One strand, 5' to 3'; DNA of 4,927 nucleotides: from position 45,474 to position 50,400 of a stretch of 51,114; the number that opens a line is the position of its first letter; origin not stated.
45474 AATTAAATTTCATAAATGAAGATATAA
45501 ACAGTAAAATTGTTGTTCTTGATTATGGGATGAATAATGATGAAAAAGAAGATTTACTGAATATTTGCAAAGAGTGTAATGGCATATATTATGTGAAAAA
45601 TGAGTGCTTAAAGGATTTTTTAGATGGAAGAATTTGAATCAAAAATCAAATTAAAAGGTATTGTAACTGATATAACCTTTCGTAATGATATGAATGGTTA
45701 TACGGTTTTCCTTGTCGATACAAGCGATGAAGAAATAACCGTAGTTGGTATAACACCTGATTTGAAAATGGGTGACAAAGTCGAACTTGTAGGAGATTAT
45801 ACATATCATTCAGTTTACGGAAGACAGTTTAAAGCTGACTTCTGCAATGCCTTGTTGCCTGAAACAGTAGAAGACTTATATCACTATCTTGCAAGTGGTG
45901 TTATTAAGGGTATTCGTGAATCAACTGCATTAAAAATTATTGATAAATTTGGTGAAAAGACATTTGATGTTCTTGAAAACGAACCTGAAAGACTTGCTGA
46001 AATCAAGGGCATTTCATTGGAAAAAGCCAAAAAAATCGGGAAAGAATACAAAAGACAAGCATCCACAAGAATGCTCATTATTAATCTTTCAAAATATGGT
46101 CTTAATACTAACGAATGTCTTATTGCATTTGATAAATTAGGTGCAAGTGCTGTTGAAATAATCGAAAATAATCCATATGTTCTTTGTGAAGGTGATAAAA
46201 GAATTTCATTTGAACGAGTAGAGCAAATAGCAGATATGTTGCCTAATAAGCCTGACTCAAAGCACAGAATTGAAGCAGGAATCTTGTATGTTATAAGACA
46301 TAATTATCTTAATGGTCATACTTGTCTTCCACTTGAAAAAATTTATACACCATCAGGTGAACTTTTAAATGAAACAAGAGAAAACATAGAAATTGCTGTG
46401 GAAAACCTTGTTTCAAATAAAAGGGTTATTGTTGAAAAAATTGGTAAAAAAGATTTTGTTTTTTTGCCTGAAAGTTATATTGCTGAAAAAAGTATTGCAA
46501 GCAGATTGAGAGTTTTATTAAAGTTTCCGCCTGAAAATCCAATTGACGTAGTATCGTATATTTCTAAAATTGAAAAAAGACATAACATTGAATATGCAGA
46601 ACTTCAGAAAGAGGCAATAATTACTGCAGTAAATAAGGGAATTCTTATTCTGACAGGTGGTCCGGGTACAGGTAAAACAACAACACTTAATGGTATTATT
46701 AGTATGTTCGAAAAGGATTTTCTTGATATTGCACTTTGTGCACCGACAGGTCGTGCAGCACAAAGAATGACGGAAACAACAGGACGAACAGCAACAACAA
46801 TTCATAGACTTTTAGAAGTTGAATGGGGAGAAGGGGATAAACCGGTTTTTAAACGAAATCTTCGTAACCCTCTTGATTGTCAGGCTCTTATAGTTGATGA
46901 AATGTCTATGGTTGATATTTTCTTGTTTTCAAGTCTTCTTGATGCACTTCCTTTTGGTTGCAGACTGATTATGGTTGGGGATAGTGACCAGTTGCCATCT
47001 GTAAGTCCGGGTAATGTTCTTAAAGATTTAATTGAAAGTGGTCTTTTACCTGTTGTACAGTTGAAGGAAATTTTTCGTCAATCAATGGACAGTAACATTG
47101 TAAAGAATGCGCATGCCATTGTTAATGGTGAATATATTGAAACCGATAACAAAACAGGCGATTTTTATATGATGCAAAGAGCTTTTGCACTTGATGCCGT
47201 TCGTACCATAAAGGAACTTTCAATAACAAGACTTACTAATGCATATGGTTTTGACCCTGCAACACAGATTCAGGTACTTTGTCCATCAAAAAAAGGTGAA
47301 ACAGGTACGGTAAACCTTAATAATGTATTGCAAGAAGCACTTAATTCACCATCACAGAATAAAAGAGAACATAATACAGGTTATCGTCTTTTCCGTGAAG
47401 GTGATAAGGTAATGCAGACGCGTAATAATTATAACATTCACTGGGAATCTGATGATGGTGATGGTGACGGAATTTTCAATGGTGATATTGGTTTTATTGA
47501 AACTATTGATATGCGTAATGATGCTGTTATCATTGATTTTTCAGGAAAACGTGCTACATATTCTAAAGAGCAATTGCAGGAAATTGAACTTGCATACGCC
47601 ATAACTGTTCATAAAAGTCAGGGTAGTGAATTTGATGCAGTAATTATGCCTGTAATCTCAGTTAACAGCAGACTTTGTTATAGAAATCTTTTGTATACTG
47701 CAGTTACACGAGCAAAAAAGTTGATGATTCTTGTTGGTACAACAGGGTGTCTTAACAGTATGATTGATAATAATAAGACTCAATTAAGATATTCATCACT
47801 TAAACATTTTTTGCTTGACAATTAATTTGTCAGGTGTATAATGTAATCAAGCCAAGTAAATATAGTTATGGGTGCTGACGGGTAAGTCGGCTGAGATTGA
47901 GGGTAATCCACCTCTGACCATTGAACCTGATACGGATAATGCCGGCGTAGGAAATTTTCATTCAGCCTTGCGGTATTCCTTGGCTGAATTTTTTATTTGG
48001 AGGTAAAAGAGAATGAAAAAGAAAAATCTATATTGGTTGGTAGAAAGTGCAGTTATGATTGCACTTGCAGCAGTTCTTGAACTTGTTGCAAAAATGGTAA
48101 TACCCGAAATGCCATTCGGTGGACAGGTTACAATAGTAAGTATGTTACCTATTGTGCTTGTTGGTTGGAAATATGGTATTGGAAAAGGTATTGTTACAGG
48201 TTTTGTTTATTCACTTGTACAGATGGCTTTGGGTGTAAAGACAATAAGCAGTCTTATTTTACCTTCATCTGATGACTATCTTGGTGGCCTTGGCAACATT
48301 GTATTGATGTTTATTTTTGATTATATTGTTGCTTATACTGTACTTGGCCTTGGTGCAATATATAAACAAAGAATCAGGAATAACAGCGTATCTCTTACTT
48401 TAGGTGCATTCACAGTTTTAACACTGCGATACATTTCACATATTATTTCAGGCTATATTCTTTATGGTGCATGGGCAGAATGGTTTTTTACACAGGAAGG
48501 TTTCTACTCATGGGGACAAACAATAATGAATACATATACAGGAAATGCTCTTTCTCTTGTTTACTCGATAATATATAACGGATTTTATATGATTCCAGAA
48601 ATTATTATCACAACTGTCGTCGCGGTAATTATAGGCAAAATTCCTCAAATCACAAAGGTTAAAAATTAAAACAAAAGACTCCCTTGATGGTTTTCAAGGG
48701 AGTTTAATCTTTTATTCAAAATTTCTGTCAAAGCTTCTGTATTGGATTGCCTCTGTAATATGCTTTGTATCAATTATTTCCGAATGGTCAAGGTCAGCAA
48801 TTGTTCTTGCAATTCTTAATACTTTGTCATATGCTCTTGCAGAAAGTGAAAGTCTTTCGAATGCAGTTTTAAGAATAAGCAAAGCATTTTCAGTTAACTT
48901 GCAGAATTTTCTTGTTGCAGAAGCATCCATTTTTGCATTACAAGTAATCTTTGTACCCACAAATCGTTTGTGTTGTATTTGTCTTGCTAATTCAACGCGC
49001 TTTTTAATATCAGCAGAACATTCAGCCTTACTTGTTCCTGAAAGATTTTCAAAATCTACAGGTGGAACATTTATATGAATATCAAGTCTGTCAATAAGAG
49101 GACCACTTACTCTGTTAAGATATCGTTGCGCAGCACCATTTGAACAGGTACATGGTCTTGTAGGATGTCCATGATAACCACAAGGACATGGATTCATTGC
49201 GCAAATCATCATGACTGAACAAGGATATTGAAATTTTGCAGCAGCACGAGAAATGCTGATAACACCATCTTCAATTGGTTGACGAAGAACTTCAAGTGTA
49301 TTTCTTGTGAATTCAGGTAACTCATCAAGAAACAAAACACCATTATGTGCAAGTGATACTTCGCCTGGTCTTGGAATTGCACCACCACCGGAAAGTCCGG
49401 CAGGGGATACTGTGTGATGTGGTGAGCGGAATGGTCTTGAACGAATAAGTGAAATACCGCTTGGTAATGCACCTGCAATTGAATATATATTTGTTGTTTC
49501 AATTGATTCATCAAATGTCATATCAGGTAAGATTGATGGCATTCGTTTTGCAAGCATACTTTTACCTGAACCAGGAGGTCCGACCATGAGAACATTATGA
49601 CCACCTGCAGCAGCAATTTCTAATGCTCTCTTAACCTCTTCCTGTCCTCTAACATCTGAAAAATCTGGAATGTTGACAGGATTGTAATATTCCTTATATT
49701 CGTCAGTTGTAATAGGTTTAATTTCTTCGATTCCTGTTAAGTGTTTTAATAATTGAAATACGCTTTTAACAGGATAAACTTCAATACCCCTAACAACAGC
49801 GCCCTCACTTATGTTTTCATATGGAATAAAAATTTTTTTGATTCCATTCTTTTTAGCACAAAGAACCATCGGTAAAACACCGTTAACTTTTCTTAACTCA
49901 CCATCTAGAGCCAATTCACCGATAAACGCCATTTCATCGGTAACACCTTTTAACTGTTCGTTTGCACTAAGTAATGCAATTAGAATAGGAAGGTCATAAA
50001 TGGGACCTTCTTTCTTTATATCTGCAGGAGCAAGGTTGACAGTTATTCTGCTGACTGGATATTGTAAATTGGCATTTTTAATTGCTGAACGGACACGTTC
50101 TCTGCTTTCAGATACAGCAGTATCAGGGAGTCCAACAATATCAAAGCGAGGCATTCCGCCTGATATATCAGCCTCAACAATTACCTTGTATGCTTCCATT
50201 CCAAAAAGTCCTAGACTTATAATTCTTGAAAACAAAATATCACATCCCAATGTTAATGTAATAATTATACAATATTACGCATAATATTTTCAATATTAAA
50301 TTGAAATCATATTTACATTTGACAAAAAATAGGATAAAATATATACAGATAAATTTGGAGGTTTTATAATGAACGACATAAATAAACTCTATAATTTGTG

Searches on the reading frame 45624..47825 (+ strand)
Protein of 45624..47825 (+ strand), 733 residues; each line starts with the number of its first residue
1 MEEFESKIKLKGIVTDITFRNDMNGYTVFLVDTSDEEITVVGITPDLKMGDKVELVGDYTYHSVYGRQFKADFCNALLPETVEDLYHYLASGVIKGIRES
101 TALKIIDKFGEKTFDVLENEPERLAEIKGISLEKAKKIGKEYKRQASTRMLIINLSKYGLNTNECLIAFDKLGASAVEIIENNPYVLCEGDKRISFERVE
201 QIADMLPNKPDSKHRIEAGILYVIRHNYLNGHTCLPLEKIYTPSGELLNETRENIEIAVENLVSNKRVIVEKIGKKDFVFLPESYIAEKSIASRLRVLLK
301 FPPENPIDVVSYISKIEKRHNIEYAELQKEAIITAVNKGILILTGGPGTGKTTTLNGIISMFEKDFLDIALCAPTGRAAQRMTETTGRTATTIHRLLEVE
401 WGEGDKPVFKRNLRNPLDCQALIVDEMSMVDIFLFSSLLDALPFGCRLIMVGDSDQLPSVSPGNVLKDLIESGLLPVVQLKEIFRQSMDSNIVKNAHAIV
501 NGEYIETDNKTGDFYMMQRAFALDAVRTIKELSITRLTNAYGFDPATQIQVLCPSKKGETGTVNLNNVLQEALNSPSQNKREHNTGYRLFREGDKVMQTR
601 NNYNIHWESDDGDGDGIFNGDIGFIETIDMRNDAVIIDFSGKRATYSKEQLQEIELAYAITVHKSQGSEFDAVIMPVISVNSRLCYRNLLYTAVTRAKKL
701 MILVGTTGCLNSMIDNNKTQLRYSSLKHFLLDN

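Call 60: search_protein_families(library=pfam, proteins=[window:45624-47825:+])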
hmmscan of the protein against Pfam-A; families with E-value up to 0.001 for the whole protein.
window:45624-47825:+ (733 aa): 12 families
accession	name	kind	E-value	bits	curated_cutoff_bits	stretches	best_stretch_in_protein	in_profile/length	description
PF13245.12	AAA_19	-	1.9e-42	145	25.1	1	328-461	1-133/134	AAA domain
PF13604.12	AAA_30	-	4.5e-37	128.1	27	1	324-504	2-173/191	AAA domain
PF14490.11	HHH_RecD2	-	7.7e-30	103.1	27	2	145-234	2-92/92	ATP-dependent RecD2 DNA helicase HHH domain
PF18335.7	SH3_13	-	1.2e-22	79.9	41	1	565-639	1-65/65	ATP-dependent RecD-like DNA helicase SH3 domain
PF23139.1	OB_YrrC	-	1.5e-21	76.5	27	1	9-79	3-76/76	ATP-dependent DNA helicase YrrC, OB-fold domain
PF13538.12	UvrD_C_2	-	1.6e-17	63.5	27.4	1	656-704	1-52/52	UvrD-like helicase C-terminal domain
PF01443.25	Viral_helicase1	-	7e-10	39.5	21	1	576-703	103-226/228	Viral superfamily 1 RNA helicase core domain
PF13086.12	AAA_11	-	7.3e-08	32.9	27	1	326-381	4-67/257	AAA domain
PF14520.12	HHH_5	-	1.2e-05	26.1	27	1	94-138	7-51/57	Helix-hairpin-helix domain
PF13401.12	AAA_22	-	5.8e-05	23.9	27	1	337-452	4-122/130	AAA domain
PF05970.20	PIF1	-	7.8e-05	22.8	25.9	1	336-464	20-159/223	PIF1-like helicase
PF00437.27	T2SSE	-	0.0005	19.3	24.9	0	323-365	125-169/370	Type II/IV secretion system protein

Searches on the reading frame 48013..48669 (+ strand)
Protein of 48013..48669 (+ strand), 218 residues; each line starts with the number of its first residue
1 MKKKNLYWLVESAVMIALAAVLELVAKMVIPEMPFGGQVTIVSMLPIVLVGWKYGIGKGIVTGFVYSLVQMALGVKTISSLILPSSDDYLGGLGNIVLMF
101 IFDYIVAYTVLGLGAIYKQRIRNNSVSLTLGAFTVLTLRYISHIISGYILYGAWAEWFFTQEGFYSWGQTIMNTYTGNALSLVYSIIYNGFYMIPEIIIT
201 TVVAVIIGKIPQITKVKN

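Call 60: search_protein_families(library=pfam, proteins=[window:48013-48669:+])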
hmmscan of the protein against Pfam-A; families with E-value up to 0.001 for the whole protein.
window:48013-48669:+ (218 aa): 1 family
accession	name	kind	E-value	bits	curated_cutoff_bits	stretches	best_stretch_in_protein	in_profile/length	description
PF09515.15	Thia_YuaJ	-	1.9e-21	77.4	25.8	2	9-78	1-66/177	Thiamine transporter protein (Thia_YuaJ)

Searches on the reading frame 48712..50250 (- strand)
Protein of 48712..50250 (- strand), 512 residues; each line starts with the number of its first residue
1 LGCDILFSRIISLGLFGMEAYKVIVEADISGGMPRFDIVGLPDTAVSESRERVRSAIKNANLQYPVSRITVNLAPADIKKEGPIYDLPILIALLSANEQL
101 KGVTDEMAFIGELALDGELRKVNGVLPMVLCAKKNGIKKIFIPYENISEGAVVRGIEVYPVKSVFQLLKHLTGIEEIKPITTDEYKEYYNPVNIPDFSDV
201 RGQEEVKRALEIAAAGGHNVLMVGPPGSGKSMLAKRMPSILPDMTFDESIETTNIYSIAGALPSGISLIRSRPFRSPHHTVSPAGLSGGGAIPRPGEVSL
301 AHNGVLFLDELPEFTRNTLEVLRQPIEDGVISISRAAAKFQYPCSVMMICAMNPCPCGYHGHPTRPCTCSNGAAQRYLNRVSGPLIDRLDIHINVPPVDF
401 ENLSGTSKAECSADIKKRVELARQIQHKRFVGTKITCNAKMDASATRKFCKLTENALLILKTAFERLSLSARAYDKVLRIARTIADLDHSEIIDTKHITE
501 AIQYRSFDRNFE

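Call 60: search_protein_families(library=pfam, proteins=[window:48712-50250:-])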
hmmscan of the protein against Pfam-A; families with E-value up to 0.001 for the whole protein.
window:48712-50250:- (512 aa): 11 families
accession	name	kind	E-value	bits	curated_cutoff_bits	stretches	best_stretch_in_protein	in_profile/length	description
PF01078.27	Mg_chelatase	-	6.3e-93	310.3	20.3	1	196-401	1-205/207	Magnesium chelatase, subunit ChlI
PF13541.12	ChlI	-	4.4e-46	156.2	27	1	25-146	1-121/121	Subunit ChlI of Mg-chelatase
PF13335.12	Mg_chelatase_C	-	4.8e-31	107.6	26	1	410-505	2-94/94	Magnesium chelatase, subunit ChlI C-terminal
PF05362.19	Lon_C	-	4.9e-10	39.8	21.1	1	53-170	77-201/205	Lon protease (S16) C-terminal proteolytic domain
PF00493.29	MCM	-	4.2e-09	36.3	23.3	1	295-359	114-178/224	MCM P-loop domain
PF07728.20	AAA_5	-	3e-07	31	22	1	219-356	1-125/139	AAA domain (dynein-related subfamily)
PF00158.32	Sigma54_activat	-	3.7e-06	27.2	20.2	1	204-353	9-142/168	Sigma-54 interaction domain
PF20030.5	bpMoxR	-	9.1e-05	22.1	27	0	202-247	16-61/205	MoxR domain in the MoxR-vWA-beta-propeller ternary systems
PF05496.18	RuvB_N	-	0.00018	21.7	27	0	197-236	6-52/159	Holliday junction DNA helicase RuvB P-loop domain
PF12775.13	AAA_7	-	0.00035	20.6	25.8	0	209-244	25-60/181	P-loop containing dynein motor region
PF13191.12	AAA_16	-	0.00093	20.2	32.6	0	204-241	10-49/167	AAA ATPase domain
